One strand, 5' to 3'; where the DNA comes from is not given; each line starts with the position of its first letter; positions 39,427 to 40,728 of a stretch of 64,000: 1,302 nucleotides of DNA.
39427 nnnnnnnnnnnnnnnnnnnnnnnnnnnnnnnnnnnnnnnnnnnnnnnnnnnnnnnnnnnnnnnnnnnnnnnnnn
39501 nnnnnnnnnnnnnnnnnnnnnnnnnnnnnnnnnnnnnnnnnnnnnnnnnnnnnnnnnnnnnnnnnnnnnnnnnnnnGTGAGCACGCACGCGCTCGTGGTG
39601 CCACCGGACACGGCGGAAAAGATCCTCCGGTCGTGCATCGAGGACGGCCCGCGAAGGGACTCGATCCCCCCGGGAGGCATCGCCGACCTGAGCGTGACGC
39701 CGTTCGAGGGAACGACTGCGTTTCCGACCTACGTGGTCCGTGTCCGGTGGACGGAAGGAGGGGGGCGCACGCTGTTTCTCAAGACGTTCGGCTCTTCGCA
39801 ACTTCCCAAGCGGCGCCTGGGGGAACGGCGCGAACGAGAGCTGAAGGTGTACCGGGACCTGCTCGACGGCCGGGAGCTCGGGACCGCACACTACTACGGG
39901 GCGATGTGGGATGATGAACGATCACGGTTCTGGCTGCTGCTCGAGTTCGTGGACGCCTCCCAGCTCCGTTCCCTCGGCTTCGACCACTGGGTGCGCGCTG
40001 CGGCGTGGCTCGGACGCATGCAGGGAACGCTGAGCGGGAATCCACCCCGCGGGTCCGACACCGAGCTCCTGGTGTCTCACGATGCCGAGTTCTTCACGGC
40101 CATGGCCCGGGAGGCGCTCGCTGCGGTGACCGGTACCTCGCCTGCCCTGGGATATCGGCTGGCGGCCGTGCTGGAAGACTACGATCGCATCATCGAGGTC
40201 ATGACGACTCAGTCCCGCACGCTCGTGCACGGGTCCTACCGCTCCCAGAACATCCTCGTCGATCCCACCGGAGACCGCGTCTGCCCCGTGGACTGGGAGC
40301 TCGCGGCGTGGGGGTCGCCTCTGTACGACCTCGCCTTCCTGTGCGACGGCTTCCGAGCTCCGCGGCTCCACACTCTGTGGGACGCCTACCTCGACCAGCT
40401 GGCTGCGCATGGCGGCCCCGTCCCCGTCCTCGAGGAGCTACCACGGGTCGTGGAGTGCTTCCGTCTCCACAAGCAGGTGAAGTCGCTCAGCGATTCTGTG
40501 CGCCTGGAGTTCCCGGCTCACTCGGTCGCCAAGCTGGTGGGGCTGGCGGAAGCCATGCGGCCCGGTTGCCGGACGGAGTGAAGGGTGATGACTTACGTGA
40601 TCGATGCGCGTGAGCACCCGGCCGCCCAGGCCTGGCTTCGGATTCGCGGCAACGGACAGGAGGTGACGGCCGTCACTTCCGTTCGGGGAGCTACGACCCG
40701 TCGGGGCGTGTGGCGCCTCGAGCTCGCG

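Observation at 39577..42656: Three tandem divergent APH/ChoK-like kinase paralogues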

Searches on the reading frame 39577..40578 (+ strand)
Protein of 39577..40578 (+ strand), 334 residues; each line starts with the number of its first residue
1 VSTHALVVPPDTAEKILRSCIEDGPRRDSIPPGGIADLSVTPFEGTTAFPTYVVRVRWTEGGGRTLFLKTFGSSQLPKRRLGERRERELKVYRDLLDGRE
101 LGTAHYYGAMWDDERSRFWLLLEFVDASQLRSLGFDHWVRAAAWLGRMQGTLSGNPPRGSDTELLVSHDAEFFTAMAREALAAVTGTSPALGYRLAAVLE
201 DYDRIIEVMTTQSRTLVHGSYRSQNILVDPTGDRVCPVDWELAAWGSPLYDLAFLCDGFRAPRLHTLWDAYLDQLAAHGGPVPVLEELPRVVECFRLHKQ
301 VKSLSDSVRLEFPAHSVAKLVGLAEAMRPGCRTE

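Call 7: search_protein_families(library=pfam, proteins=[window:39577-40578:+], max_evalue=1)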
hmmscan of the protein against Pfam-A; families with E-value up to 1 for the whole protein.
window:39577-40578:+ (334 aa): 2 families
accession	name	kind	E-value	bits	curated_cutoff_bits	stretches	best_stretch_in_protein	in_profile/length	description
PF01636.29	APH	-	7.8e-16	59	23.2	1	47-275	9-229/239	Phosphotransferase enzyme family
PF02958.26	EcKL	-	4.9e-06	26.5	22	1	170-255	171-260/294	Ecdysteroid kinase-like family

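Call 8: search_protein_families(library=ncbifam, proteins=[window:39577-40578:+], max_evalue=1)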
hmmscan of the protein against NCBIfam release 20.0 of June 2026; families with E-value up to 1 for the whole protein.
window:39577-40578:+ (334 aa): 4 families
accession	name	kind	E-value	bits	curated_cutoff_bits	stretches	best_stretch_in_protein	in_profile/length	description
NF041256.1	GntI_guanitoxin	equivalog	0.0041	16.5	357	1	195-256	152-214/282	guanitoxin biosynthesis pre-guanitoxin N-oxide kinase GntI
TIGR02721.1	ycfN_thiK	equivalog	0.026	13.7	299.45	1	213-258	145-188/256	thiamine kinase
NF046102.1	CellCycRegCcrZ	equivalog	0.044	13.2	400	1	195-258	134-196/260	cell cycle regulator CcrZ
NF010736.0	PRK14138.1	equivalog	0.094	11.9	395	1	161-226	47-110/244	NAD-dependent deacetylase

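Call 30: find_homologous_proteins(query=window:39577-40578:+, max_evalue=0.00001)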
Query window:39577-40578:+ (334 aa): 442 proteins with E <= 0.00001 among 5418 candidates; the best 120 are listed.
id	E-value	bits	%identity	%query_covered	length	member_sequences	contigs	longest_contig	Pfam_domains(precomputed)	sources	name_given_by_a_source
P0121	1.5e-226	769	100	100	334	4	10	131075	PF02958.27,PF01636.30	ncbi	-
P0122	2.0e-98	347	53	95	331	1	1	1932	PF01636.30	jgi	jgi:phosphotransferase family enzyme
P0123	6.7e-97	342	53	97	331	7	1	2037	PF01636.30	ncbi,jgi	-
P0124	4.6e-94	333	52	94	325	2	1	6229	PF01636.30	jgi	jgi:aminoglycoside phosphotransferase (APT) family kinase protein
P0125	1.1e-92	329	56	84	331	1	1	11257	PF01636.30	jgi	jgi:hypothetical protein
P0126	1.7e-92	328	53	94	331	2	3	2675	PF01636.30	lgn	-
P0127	6.7e-91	323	52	95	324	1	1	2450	PF01636.30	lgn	-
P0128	1.0e-90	322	50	96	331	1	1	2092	PF01636.30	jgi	jgi:phosphotransferase family enzyme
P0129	1.2e-90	322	49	96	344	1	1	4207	PF01636.30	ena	-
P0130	1.8e-90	321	51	94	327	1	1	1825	PF01636.30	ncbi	-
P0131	2.2e-89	318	52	94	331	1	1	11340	PF01636.30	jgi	jgi:Phosphotransferase enzyme family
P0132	2.5e-87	311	50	94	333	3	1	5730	PF01636.30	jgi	jgi:aminoglycoside phosphotransferase (APT) family kinase protein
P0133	5.8e-87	310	53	84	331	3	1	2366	PF01636.30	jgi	jgi:hypothetical protein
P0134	7.4e-87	309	49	95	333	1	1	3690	PF01636.30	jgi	jgi:aminoglycoside phosphotransferase (APT) family kinase protein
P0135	8.9e-87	309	48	94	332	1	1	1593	PF01636.30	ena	-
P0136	2.1e-86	308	49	94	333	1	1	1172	PF01636.30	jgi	jgi:aminoglycoside phosphotransferase (APT) family kinase protein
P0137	5.4e-86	307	51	93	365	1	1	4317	PF01636.30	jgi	jgi:hypothetical protein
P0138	1.1e-85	306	49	94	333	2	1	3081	PF01636.30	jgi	jgi:aminoglycoside phosphotransferase (APT) family kinase protein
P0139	1.6e-85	305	53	84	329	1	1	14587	PF01636.30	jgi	jgi:hypothetical protein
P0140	1.6e-85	305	49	94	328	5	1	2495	PF01636.30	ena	-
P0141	3.0e-85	304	48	91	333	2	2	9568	PF01636.30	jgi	jgi:aminoglycoside phosphotransferase (APT) family kinase protein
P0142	3.9e-85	304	50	94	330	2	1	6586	PF01636.30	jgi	jgi:hypothetical protein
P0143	5.1e-85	303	53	84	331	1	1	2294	PF01636.30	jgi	jgi:phosphotransferase family enzyme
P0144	7.9e-85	303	46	98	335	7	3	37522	PF01636.30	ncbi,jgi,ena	-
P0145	1.1e-84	302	47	95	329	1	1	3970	PF01636.30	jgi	jgi:hypothetical protein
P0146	2.4e-84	301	51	85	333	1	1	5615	PF01636.30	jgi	jgi:aminoglycoside phosphotransferase (APT) family kinase protein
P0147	2.7e-84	301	48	95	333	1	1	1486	PF01636.30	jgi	jgi:aminoglycoside phosphotransferase (APT) family kinase protein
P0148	5.6e-84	300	48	95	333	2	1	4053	PF01636.30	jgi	jgi:hypothetical protein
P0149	7.9e-84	299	48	89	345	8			PF01636.30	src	-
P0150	8.1e-84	299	52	90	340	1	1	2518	PF01636.30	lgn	-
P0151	1.2e-83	299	48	94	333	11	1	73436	PF01636.30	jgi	-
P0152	1.2e-82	296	50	83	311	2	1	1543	PF01636.30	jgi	jgi:aminoglycoside phosphotransferase (APT) family kinase protein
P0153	1.2e-82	296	53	84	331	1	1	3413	PF01636.30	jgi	jgi:hypothetical protein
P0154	1.4e-82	295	47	94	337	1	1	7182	PF01636.30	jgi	jgi:aminoglycoside phosphotransferase (APT) family kinase protein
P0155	1.9e-82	295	49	89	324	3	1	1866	PF01636.30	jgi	-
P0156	2.1e-82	295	48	94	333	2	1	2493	PF01636.30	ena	-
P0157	2.3e-82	295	49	91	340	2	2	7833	PF01636.30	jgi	jgi:aminoglycoside phosphotransferase (APT) family kinase protein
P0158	3.2e-82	294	51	83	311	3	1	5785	PF01636.30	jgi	jgi:aminoglycoside phosphotransferase (APT) family kinase protein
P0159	4.3e-82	294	45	98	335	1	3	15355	PF01636.30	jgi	jgi:aminoglycoside phosphotransferase (APT) family kinase protein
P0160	7.6e-82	293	49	96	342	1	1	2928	PF01636.30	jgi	jgi:hypothetical protein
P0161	8.0e-82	293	45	98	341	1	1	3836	PF01636.30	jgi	jgi:Phosphotransferase enzyme family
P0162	1.0e-81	292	45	97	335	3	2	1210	PF01636.30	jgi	jgi:aminoglycoside phosphotransferase (APT) family kinase protein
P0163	1.5e-81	292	49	96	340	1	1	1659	PF01636.30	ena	-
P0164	1.6e-81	292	48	87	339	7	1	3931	PF01636.30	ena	-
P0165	2.4e-81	291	47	93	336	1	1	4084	PF01636.30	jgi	jgi:hypothetical protein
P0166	7.2e-81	290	46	95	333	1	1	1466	PF01636.30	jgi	jgi:hypothetical protein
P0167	7.6e-81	290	45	98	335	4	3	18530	PF01636.30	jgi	jgi:aminoglycoside phosphotransferase (APT) family kinase protein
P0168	7.9e-81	290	45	97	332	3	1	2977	PF01636.30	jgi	jgi:aminoglycoside phosphotransferase (APT) family kinase protein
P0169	1.1e-80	289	47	88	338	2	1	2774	PF01636.30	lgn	-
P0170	1.2e-80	289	46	94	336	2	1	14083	PF01636.30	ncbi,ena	-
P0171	1.2e-80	289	45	98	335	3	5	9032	PF01636.30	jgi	jgi:hypothetical protein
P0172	1.5e-80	289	45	98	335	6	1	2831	PF01636.30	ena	-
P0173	1.8e-80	288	46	95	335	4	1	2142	PF01636.30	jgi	jgi:hypothetical protein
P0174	2.6e-80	288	46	94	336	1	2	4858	PF01636.30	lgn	-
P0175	3.5e-80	287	49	84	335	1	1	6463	PF01636.30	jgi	jgi:Phosphotransferase enzyme family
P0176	3.8e-80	287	46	94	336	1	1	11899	PF01636.30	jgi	jgi:thiamine kinase-like enzyme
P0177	6.3e-80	287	46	94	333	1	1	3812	PF01636.30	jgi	jgi:Phosphotransferase enzyme family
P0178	6.4e-80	287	48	87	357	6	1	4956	PF01636.30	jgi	jgi:hypothetical protein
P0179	7.1e-80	286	48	86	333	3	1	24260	PF01636.30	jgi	jgi:aminoglycoside phosphotransferase (APT) family kinase protein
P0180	9.5e-80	286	47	94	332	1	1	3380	PF01636.30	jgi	jgi:aminoglycoside phosphotransferase (APT) family kinase protein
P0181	1.1e-79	286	46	95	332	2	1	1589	PF01636.30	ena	-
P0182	1.1e-79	286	47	94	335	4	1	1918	PF01636.30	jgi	jgi:hypothetical protein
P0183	1.2e-79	286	46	95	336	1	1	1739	PF01636.30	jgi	jgi:Phosphotransferase enzyme family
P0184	1.3e-79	286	46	95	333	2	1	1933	PF01636.30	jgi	jgi:hypothetical protein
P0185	1.6e-79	285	50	88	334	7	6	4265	PF01636.30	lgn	-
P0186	2.8e-79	284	47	90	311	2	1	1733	PF01636.30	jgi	jgi:aminoglycoside phosphotransferase (APT) family kinase protein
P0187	3.1e-79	284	51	84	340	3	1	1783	PF01636.30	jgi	jgi:Phosphotransferase enzyme family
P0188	4.1e-79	284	45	94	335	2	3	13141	PF01636.30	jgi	jgi:hypothetical protein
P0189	5.1e-79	284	45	95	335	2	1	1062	PF01636.30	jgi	jgi:aminoglycoside phosphotransferase (APT) family kinase protein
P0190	9.6e-79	283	47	93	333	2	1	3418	PF01636.30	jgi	jgi:hypothetical protein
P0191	9.9e-79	283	45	98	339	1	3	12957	PF01636.30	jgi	jgi:aminoglycoside phosphotransferase (APT) family kinase protein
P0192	1.3e-78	282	46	95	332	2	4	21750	PF01636.30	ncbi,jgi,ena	-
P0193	1.5e-78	282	47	87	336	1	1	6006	PF01636.30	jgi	jgi:hypothetical protein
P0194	1.7e-78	282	48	84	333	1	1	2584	PF01636.30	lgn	-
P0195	1.8e-78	282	49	88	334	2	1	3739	PF01636.30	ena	-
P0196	2.1e-78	282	45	93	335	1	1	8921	PF01636.30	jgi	jgi:hypothetical protein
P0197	2.1e-78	282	52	86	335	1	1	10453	PF01636.30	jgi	jgi:hypothetical protein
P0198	2.2e-78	282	47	95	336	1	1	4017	PF01636.30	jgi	jgi:aminoglycoside phosphotransferase (APT) family kinase protein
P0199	3.1e-78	281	45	96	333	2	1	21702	PF01636.30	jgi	jgi:Phosphotransferase enzyme family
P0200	3.4e-78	281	49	87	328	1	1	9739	PF01636.30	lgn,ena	-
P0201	3.8e-78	281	46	95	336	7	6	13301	PF01636.30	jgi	jgi:aminoglycoside phosphotransferase (APT) family kinase protein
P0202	5.0e-78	280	44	98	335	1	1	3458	PF01636.30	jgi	jgi:aminoglycoside phosphotransferase (APT) family kinase protein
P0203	7.5e-78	280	49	95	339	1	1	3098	PF01636.30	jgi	jgi:aminoglycoside phosphotransferase (APT) family kinase protein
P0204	8.4e-78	280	47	95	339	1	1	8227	PF01636.30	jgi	jgi:hypothetical protein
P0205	9.4e-78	279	45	94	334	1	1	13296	PF01636.30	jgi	jgi:hypothetical protein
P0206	1.1e-77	279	47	94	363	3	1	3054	PF01636.30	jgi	jgi:Phosphotransferase enzyme family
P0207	1.2e-77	279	47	90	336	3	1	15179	PF01636.30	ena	-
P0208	1.3e-77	279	49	95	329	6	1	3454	PF01636.30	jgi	jgi:aminoglycoside phosphotransferase (APT) family kinase protein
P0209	1.3e-77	279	47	95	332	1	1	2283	PF01636.30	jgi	jgi:hypothetical protein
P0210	1.7e-77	279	48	94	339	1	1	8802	PF01636.30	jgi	jgi:hypothetical protein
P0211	2.7e-77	278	45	89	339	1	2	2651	PF01636.30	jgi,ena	-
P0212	3.2e-77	278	47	89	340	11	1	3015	PF01636.30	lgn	-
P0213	4.3e-77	277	47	94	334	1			PF01636.30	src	-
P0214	4.6e-77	277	47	93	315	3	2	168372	PF01636.30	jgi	jgi:aminoglycoside phosphotransferase (APT) family kinase protein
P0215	7.8e-77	276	47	88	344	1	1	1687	PF01636.30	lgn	-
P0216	8.3e-77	276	45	98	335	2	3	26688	PF01636.30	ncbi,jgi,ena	-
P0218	1.1e-76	276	45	97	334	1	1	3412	PF01636.30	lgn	-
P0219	2.1e-76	275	48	84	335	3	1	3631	PF01636.30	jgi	jgi:hypothetical protein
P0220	6.7e-76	273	47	94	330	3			PF01636.30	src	-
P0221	8.3e-76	273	49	88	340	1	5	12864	PF01636.30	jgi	jgi:aminoglycoside phosphotransferase (APT) family kinase protein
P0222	9.4e-76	273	45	88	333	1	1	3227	PF02958.27,PF01636.30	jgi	jgi:thiamine kinase-like enzyme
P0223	9.4e-76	273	45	89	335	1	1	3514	PF01636.30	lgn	-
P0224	1.2e-75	273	44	97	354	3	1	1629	PF01636.30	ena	-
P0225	1.3e-75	272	47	96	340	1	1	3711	PF01636.30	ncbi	-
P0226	1.3e-75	272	44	98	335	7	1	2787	PF01636.30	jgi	jgi:Phosphotransferase enzyme family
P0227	1.4e-75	272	45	96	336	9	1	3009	PF01636.30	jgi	jgi:aminoglycoside phosphotransferase (APT) family kinase protein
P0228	1.4e-75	272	52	73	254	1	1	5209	PF01636.30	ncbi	-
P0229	1.6e-75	272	46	88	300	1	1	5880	PF01636.30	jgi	jgi:aminoglycoside phosphotransferase (APT) family kinase protein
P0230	1.7e-75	272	47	88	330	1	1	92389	PF01636.30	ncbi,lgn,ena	-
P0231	1.7e-75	272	47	86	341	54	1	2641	PF01636.30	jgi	-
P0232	2.0e-75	272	49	87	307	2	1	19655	PF01636.30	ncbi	ncbi:MAG: aminoglycoside phosphotransferase family protein [Gemmatimonadota bacterium]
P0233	2.2e-75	272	43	98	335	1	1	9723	PF01636.30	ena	-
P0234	2.5e-75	272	45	96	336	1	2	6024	PF01636.30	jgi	jgi:aminoglycoside phosphotransferase (APT) family kinase protein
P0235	2.7e-75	271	49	84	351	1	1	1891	PF01636.30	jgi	jgi:hypothetical protein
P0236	3.0e-75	271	45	94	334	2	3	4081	PF01636.30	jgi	jgi:hypothetical protein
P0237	4.1e-75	271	49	84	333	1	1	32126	PF01636.30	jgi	jgi:Phosphotransferase enzyme family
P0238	4.6e-75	271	43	98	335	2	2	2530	PF01636.30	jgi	jgi:aminoglycoside phosphotransferase (APT) family kinase protein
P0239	4.7e-75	271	48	93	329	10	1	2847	PF01636.30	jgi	-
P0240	4.7e-75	271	43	98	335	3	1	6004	PF01636.30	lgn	-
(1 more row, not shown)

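Call 32: find_encoding_contigs(protein=P0230, flank=10000, max_places=2)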
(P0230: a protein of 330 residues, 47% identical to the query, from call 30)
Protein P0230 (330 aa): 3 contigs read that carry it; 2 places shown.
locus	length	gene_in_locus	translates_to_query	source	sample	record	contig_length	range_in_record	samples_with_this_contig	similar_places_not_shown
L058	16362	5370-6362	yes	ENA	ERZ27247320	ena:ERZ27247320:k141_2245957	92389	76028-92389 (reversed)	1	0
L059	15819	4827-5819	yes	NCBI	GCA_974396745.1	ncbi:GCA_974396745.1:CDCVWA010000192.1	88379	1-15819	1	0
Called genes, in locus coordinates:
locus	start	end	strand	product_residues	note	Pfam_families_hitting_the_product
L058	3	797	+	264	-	?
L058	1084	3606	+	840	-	PF02836:Glyco_hydro_2_C (weak), PF00535:Glycos_transf_2, PF10111:Glyco_tranf_2_2 (weak), PF13641:Glyco_tranf_2_3, PF13632:Glyco_trans_2_3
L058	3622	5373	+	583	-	PF00664:ABC_membrane, PF00005:ABC_tran, PF02463:SMC_N (faint)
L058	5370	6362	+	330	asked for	PF01636:APH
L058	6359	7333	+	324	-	PF01636:APH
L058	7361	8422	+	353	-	PF01636:APH, PF02958:EcKL (weak)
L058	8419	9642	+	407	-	-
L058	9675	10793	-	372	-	PF02985:HEAT (faint), PF03130:HEAT_PBS (faint), PF11698:V-ATPase_H_C (faint), PF13646:HEAT_2, PF20168:PDS5 (faint), PF21581:SCD (faint), PF13513:HEAT_EZ (weak), PF13646:HEAT_2, +2 more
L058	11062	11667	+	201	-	-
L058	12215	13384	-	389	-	PF01408:GFO_IDH_MocA, PF02894:GFO_IDH_MocA_C, PF22725:GFO_IDH_MocA_C3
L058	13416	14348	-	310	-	PF01261:AP_endonuc_2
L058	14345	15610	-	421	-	-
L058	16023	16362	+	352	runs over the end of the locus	PF05235:CHAD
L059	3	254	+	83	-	?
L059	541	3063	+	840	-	PF02836:Glyco_hydro_2_C (weak), PF00535:Glycos_transf_2, PF10111:Glyco_tranf_2_2 (weak), PF13641:Glyco_tranf_2_3, PF13632:Glyco_trans_2_3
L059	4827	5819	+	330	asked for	PF01636:APH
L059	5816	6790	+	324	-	PF01636:APH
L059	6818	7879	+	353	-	PF01636:APH, PF02958:EcKL (weak)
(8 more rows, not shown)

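Call 33: find_encoding_contigs(protein=P0214, flank=10000, max_places=2)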
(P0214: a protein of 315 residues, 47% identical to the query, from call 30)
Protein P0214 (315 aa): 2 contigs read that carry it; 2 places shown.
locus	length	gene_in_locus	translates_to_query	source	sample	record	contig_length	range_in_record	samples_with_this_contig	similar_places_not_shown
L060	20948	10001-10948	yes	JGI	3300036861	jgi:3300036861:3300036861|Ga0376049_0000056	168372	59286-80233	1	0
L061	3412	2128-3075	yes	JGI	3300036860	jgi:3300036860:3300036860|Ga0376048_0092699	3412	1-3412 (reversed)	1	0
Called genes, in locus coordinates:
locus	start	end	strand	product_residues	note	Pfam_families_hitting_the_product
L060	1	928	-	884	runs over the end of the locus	PF01074:Glyco_hydro_38N, PF09261:Alpha-mann_mid, PF07748:Glyco_hydro_38C, PF17677:Glyco_hydro38C2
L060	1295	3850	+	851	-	PF02836:Glyco_hydro_2_C, PF00535:Glycos_transf_2, PF10111:Glyco_tranf_2_2 (weak), PF13641:Glyco_tranf_2_3, PF13506:Glyco_transf_21 (faint), PF13632:Glyco_trans_2_3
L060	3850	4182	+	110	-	-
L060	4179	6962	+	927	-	PF00664:ABC_membrane, PF00005:ABC_tran, PF01636:APH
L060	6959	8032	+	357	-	PF01636:APH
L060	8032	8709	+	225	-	PF04794:YdjC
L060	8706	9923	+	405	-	-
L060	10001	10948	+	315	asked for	PF01636:APH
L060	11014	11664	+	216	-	PF25778:DUF7948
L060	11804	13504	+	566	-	PF06739:SBBP, PF02369:Big_1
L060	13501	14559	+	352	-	PF01636:APH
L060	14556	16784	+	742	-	PF19313:DUF5916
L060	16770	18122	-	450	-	PF00342:PGI (weak)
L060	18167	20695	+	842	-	PF08448:PAS_4 (faint), PF00512:HisKA, PF02518:HATPase_c, PF00072:Response_reg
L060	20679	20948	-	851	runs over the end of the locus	PF17210:SdrD_B (faint), PF13620:CarboxypepD_reg (weak)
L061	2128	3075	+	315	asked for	PF01636:APH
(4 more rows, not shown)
